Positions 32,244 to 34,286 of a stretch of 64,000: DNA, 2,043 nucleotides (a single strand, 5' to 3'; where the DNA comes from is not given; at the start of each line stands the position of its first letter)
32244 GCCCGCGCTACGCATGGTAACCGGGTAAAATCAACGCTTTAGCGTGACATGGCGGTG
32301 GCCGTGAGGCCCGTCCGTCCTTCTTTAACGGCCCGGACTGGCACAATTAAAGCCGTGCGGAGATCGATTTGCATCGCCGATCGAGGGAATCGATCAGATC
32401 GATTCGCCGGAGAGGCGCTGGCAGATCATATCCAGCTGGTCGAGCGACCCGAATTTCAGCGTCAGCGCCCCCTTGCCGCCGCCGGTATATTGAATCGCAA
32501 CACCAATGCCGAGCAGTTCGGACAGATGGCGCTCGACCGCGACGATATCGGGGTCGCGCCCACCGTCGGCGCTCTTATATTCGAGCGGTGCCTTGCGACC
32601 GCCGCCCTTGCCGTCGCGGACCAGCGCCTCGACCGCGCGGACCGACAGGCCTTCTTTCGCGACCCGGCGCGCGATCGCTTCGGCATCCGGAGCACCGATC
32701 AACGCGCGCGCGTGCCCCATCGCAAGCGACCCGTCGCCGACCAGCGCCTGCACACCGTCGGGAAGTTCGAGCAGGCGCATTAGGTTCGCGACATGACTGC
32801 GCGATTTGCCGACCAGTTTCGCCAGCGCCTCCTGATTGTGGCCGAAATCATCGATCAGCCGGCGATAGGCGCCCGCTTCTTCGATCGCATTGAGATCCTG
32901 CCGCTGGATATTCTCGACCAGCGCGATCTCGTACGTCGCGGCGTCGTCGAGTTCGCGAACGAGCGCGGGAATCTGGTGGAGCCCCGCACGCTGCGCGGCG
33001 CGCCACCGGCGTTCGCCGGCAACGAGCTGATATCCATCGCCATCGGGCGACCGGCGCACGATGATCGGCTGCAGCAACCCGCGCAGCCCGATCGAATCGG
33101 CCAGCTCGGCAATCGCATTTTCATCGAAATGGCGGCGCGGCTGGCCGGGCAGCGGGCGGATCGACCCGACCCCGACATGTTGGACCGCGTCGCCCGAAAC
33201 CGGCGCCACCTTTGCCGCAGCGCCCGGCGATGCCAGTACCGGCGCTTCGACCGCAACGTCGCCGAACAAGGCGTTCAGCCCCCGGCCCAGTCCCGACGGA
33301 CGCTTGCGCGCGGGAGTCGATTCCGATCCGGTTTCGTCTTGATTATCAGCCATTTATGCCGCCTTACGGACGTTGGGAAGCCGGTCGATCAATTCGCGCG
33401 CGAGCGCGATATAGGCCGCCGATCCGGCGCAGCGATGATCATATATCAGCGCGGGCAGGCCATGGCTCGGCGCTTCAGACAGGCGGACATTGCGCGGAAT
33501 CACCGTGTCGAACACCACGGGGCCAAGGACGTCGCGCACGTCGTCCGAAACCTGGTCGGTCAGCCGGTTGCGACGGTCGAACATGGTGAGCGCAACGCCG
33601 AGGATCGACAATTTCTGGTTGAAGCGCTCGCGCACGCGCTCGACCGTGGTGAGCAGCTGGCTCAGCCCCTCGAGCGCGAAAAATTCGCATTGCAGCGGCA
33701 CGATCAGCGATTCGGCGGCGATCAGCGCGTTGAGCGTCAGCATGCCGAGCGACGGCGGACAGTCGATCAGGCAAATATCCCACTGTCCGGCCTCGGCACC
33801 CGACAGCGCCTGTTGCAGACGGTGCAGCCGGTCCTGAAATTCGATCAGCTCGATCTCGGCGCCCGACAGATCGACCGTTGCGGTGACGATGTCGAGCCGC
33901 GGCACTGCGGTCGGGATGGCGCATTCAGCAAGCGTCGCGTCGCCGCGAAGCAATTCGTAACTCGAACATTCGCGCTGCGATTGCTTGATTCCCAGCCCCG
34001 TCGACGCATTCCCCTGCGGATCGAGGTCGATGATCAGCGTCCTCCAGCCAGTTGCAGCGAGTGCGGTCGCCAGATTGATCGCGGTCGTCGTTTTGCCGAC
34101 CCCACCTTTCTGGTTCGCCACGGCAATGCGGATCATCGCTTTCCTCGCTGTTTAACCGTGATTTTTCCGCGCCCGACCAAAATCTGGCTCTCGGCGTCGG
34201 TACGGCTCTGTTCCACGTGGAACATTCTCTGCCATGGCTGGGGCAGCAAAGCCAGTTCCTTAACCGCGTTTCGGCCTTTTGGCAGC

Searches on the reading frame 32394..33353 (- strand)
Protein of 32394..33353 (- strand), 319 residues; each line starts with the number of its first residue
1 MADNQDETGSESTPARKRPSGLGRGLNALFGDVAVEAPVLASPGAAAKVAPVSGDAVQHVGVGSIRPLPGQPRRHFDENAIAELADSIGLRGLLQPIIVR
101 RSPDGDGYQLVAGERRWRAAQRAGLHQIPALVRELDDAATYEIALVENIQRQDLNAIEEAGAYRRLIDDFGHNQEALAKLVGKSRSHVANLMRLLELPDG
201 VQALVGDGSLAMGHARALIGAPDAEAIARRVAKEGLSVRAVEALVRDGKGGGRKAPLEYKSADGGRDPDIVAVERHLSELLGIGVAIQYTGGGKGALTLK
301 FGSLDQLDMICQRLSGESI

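Call 87: search_protein_families(library=pfam, proteins=[window:32394-33353:-], max_evalue=0.00001)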
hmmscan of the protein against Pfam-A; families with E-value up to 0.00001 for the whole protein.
window:32394-33353:- (319 aa): 3 families
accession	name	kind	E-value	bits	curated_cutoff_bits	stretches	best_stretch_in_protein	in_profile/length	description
PF02195.25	ParB_N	-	1.4e-33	115.2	26.3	1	57-150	3-95/95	ParB N-terminal domain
PF17762.8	HTH_ParB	-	3.8e-32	110.9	22.6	1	152-247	1-99/102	ParB HTH domain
PF23552.2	ParB_C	-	5.1e-18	64.7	23.8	1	266-314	1-49/50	ParB dimerisation domain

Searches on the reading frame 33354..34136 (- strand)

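Call 88: search_protein_families(library=pfam, proteins=[window:33354-34136:-], max_evalue=0.00001)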
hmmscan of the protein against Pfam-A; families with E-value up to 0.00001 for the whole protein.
window:33354-34136:- (260 aa): 7 families
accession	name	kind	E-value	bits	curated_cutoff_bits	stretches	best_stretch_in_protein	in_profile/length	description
PF13614.12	AAA_31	-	5.1e-60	202.9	27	1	4-178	4-177/177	AAA domain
PF01656.29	CbiA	-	4.2e-31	108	25.4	1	4-228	1-124/125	CobQ/CobB/MinD/ParA nucleotide binding domain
PF09140.17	MipZ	-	1.9e-12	47.5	20.7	1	3-164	2-145/262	ATPase MipZ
PF10609.15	ParA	-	3.7e-11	43.4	27.1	1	4-137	6-132/246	NUBPL iron-transfer P-loop NTPase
PF02374.21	ArsA_ATPase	-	9.4e-07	28.8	24.3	1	8-51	7-50/305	Anion-transporting ATPase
PF06564.18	CBP_BcsQ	-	2.4e-06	27.7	21.3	1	1-145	1-142/234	Cellulose biosynthesis protein BcsQ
PF00142.24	Fer4_NifH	-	3.2e-06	27.3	25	0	9-45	7-43/271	4Fe-4S iron sulfur cluster binding proteins, NifH/frxC family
